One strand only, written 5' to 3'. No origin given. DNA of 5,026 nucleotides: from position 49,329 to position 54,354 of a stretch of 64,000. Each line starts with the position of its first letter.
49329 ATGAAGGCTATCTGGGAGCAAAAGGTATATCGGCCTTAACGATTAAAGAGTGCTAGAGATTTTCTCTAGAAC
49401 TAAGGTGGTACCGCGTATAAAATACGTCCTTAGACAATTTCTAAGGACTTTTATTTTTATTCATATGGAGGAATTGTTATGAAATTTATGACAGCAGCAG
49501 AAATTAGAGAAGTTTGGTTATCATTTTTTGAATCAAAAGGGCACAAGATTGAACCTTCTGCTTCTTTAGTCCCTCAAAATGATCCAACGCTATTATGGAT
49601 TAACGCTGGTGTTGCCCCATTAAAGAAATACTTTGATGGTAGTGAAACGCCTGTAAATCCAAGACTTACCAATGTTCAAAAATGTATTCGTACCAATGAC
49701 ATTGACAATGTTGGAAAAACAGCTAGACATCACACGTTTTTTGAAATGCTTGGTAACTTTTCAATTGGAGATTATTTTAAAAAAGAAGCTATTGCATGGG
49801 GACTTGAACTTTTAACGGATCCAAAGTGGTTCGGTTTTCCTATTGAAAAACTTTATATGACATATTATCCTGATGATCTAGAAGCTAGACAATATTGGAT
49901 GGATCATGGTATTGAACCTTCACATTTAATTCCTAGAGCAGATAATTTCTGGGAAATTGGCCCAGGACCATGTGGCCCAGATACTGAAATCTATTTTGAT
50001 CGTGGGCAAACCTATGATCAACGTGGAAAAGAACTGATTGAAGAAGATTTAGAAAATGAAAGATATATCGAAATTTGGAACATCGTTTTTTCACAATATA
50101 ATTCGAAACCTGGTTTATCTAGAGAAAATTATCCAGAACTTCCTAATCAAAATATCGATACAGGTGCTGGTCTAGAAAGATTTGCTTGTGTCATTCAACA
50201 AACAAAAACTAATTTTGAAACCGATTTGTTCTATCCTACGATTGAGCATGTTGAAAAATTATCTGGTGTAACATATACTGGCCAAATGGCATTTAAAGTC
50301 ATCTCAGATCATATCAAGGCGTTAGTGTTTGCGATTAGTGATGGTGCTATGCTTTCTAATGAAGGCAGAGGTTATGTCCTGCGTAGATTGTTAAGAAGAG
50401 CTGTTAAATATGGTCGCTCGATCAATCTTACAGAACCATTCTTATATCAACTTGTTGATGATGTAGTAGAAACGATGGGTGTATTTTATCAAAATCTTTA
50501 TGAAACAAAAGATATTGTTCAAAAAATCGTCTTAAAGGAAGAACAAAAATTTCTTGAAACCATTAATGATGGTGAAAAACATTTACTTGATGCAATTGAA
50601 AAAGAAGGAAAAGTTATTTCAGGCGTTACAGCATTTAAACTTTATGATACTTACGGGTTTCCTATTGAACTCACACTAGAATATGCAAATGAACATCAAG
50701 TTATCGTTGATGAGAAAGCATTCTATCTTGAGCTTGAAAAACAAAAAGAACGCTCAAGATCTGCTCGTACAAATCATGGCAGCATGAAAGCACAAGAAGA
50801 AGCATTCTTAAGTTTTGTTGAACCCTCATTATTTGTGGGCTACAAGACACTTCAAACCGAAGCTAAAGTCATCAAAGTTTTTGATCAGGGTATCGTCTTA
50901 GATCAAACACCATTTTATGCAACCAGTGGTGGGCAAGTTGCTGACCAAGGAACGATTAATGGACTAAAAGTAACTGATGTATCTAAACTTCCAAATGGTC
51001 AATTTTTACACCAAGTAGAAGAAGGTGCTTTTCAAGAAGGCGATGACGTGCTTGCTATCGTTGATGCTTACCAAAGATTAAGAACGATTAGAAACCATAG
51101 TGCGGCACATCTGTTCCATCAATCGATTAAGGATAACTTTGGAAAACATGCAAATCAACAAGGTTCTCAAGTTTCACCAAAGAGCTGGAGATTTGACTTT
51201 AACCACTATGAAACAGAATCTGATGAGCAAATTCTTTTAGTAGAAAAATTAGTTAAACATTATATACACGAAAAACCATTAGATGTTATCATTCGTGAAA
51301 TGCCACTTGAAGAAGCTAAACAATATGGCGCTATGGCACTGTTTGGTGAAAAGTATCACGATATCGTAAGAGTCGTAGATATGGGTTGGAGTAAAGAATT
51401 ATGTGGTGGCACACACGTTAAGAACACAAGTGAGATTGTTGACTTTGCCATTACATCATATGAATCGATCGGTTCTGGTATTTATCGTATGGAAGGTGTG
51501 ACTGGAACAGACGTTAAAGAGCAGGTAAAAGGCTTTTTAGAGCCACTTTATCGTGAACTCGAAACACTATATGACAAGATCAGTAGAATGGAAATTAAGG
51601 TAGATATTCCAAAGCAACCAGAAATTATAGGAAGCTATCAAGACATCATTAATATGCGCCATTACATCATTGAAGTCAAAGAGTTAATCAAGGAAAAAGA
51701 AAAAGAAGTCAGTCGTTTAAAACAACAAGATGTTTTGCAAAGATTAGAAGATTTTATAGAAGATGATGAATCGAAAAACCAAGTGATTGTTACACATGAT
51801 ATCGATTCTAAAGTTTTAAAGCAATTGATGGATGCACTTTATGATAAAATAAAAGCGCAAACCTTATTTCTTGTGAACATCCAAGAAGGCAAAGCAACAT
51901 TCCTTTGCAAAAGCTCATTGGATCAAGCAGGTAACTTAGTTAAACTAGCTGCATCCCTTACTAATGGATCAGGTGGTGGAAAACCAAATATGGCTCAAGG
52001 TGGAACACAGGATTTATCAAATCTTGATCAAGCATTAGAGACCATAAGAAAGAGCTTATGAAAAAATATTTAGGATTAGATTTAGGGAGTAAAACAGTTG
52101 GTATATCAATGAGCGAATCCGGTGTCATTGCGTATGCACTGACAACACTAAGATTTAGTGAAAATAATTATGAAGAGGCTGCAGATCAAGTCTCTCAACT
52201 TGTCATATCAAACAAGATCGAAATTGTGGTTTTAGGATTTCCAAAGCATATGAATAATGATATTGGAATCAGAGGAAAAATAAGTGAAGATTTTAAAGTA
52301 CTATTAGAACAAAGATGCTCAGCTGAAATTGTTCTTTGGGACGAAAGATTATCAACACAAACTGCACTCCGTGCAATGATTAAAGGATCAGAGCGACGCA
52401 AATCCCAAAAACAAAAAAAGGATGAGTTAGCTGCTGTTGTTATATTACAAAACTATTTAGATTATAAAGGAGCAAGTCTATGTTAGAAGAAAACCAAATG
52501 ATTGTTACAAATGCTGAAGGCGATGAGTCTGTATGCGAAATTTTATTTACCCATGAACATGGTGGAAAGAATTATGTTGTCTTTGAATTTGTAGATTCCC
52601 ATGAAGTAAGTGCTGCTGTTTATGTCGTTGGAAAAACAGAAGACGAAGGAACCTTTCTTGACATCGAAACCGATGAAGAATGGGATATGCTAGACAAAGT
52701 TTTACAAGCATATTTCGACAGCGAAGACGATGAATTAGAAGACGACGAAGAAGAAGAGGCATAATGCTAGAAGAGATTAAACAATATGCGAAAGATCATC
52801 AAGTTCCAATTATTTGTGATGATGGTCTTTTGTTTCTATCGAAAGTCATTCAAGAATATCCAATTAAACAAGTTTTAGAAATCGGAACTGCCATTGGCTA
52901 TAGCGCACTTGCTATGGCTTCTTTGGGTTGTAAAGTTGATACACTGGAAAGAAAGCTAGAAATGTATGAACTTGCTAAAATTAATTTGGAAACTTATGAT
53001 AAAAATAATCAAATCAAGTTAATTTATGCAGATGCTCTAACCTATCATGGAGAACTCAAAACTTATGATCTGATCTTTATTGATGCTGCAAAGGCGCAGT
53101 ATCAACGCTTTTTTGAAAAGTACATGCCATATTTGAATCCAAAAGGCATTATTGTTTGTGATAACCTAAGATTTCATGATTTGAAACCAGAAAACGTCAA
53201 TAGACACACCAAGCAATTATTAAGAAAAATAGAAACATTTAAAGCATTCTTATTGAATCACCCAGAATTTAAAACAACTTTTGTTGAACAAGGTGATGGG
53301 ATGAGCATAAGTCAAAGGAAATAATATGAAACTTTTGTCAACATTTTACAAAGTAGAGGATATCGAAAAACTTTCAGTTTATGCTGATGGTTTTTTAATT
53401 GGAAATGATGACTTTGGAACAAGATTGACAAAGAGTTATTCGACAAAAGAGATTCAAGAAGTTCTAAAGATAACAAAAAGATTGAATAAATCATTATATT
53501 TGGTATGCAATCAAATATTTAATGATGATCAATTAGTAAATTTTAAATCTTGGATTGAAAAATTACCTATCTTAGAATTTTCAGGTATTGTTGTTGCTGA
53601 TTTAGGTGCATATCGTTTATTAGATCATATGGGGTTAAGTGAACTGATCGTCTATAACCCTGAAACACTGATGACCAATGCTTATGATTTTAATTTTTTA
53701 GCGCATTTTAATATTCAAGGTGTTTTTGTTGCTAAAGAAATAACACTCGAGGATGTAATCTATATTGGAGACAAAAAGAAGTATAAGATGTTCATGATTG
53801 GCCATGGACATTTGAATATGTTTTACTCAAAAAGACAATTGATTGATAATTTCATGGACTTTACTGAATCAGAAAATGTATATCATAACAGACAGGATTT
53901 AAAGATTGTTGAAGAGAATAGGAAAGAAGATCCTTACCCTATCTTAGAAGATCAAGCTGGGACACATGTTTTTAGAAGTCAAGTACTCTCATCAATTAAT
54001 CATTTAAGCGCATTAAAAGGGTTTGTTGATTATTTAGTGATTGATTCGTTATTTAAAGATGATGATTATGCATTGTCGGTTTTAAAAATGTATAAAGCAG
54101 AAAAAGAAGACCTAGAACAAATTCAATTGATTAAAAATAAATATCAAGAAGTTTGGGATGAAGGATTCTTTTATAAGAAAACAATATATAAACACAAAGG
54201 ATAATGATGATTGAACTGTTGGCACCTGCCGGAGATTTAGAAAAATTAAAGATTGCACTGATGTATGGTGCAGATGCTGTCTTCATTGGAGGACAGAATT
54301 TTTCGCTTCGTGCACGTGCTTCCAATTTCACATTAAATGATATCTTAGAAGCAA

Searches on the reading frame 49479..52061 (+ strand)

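Call 27: search_protein_families(library=pfam, proteins=[window:49479-52061:+])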
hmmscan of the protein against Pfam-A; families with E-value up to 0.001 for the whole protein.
window:49479-52061:+ (860 aa): 3 families
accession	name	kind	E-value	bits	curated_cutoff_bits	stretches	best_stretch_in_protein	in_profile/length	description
PF01411.24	tRNA-synt_2c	-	7.4e-176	586.4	30.3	1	8-530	1-550/552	tRNA synthetases class II (A)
PF07973.19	tRNA_SAD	-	1.6e-15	57.2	24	1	630-672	1-44/44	Threonyl and Alanyl tRNA synthetase second additional domain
PF02272.25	DHHA1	-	1e-12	48.8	25.9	1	770-858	5-98/102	DHHA1 domain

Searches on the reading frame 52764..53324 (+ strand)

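Call 42: search_protein_families(library=pfam, proteins=[window:52764-53324:+])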
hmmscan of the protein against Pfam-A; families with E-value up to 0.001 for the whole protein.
window:52764-53324:+ (186 aa): 4 families
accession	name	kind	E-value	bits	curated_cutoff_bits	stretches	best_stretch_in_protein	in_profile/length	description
PF01596.23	Methyltransf_3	-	8.7e-20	71.3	22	1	17-185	28-203/204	O-methyltransferase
PF13578.12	Methyltransf_24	-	3.5e-08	34.7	26.3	1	38-134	1-104/105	Methyltransferase domain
PF13649.12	Methyltransf_25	-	2.1e-06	28.7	27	1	37-128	1-97/97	Methyltransferase domain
PF01135.25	PCMT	-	2.3e-06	28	20.3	1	33-112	73-154/210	Protein-L-isoaspartate(D-aspartate) O-methyltransferase (PCMT)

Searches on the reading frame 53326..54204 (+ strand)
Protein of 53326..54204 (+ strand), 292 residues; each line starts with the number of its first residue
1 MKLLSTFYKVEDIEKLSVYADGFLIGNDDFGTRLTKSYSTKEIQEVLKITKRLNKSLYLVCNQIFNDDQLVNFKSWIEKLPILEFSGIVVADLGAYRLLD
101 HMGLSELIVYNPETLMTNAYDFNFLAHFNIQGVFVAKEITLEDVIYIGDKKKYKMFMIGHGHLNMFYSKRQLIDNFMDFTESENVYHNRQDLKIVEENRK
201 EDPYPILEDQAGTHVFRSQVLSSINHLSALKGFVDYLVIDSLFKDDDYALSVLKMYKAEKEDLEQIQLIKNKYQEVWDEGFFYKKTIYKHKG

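Call 42: search_protein_families(library=pfam, proteins=[window:53326-54204:+])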
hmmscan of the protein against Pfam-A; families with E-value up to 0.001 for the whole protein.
window:53326-54204:+ (292 aa): 1 family
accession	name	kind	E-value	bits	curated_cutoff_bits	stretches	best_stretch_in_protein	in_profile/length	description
PF01136.24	Peptidase_U32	-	3.2e-26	92.5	22.4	1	73-267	4-202/233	Peptidase family U32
